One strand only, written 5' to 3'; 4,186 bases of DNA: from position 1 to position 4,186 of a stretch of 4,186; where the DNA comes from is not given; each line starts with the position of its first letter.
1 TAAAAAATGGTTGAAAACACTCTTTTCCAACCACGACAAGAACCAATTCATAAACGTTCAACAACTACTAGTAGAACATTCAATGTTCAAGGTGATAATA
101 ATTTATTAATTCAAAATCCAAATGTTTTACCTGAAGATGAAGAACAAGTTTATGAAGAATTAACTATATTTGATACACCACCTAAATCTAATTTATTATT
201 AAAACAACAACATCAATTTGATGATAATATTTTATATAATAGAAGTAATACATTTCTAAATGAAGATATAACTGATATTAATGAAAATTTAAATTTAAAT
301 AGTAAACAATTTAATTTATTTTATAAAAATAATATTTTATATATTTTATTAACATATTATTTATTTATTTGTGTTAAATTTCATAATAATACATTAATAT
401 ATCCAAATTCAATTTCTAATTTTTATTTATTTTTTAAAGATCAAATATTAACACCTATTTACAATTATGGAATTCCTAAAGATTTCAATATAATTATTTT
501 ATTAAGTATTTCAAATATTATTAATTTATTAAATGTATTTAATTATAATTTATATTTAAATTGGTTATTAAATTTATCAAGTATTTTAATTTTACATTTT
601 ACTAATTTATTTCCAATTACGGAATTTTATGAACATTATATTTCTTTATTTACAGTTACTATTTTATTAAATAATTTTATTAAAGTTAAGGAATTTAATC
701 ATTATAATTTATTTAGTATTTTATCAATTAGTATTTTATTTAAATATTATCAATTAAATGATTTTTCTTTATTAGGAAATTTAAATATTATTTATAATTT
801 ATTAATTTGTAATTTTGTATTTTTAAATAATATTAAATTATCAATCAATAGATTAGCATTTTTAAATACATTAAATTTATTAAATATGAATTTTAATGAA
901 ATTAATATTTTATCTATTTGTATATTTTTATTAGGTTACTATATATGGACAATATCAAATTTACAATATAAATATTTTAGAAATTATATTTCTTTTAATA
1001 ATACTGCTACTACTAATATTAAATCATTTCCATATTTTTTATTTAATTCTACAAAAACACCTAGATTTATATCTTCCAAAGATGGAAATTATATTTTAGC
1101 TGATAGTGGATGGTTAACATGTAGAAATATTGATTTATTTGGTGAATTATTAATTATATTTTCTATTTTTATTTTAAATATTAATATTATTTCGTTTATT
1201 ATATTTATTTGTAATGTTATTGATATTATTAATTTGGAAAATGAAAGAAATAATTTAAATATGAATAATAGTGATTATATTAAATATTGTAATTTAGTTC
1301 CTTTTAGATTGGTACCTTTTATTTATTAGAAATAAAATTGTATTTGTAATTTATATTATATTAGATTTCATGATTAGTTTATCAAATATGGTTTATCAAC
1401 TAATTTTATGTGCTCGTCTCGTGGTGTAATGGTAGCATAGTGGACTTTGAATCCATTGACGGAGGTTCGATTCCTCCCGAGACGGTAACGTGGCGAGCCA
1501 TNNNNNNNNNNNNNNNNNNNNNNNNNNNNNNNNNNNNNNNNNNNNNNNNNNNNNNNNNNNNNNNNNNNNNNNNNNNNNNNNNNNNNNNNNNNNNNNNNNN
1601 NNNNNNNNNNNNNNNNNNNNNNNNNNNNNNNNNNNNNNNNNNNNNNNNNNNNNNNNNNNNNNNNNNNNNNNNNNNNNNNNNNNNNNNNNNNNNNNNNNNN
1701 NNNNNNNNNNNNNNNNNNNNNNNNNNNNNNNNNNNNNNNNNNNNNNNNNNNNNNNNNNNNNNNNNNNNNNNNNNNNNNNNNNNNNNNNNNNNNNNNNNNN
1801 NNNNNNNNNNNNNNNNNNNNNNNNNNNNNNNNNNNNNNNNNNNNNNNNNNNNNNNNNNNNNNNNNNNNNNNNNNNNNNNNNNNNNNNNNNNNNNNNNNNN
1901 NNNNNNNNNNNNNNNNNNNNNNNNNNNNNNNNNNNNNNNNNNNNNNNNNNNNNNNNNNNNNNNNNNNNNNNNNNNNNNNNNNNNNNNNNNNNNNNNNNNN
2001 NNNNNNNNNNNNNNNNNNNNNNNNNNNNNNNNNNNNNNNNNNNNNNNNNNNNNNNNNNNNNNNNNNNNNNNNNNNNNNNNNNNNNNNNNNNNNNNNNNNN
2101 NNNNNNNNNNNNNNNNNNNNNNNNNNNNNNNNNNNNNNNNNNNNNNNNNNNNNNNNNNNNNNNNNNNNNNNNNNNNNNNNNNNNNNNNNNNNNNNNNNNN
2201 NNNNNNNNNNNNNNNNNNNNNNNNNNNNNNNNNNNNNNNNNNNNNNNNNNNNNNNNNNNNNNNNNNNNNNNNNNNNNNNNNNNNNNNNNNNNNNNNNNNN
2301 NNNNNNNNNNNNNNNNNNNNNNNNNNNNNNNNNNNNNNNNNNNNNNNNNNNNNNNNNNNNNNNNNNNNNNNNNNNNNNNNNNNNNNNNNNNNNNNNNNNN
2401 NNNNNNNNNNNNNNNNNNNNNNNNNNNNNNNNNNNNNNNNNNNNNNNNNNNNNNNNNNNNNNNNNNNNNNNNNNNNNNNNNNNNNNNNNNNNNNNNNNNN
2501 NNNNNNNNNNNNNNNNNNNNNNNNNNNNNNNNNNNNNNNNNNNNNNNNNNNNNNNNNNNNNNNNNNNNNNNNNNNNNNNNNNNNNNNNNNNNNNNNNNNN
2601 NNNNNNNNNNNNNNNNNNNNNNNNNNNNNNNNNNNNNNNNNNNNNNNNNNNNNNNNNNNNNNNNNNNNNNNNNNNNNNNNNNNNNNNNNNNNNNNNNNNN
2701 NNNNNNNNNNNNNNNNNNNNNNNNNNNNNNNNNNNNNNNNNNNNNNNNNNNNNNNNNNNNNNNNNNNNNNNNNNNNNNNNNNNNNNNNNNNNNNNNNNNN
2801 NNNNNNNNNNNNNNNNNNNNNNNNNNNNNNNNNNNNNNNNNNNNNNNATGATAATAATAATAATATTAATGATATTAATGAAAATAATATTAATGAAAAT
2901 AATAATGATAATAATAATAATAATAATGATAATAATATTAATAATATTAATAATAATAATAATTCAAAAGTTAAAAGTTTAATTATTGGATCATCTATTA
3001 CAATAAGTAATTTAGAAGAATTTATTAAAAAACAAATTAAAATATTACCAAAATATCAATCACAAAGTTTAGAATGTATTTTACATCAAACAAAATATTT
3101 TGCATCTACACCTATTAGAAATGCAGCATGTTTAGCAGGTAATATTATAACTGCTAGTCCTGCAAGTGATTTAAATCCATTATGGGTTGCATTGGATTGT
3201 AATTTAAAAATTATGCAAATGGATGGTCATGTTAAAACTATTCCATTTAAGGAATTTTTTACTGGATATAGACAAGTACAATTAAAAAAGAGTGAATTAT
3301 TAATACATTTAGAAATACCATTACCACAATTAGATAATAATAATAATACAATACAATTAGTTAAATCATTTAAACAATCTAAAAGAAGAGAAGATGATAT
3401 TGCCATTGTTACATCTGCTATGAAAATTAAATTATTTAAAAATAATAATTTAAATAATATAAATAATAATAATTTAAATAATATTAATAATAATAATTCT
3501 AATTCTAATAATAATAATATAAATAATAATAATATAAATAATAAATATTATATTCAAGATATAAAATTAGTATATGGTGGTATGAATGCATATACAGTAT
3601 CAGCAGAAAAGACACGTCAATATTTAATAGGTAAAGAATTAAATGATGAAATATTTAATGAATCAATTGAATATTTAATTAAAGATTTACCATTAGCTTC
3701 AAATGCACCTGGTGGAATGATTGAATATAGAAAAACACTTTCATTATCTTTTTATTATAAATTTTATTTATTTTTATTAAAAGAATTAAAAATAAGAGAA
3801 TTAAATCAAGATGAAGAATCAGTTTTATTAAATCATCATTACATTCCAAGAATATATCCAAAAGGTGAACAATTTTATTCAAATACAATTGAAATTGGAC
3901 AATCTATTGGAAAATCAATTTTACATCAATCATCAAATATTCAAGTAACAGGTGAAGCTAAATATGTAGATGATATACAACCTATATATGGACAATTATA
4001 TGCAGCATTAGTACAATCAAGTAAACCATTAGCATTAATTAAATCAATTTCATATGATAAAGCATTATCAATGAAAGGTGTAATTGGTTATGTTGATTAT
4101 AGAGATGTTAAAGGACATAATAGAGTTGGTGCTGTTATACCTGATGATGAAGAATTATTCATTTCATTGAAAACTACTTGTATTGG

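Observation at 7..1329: Sterol-reductase-family paralog with a degenerate catalytic signature, a possible pseudo-enzyme or repurposed membrane protein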

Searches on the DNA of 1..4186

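Call 71: search_rna_families(source=window, threshold=gathering)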
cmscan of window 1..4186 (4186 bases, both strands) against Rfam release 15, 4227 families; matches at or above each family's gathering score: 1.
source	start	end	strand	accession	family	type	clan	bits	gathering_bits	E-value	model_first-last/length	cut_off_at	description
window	1415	1485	+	RF00005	tRNA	Gene; tRNA;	CL00001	68.8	29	4.4e-14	1-71/71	no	tRNA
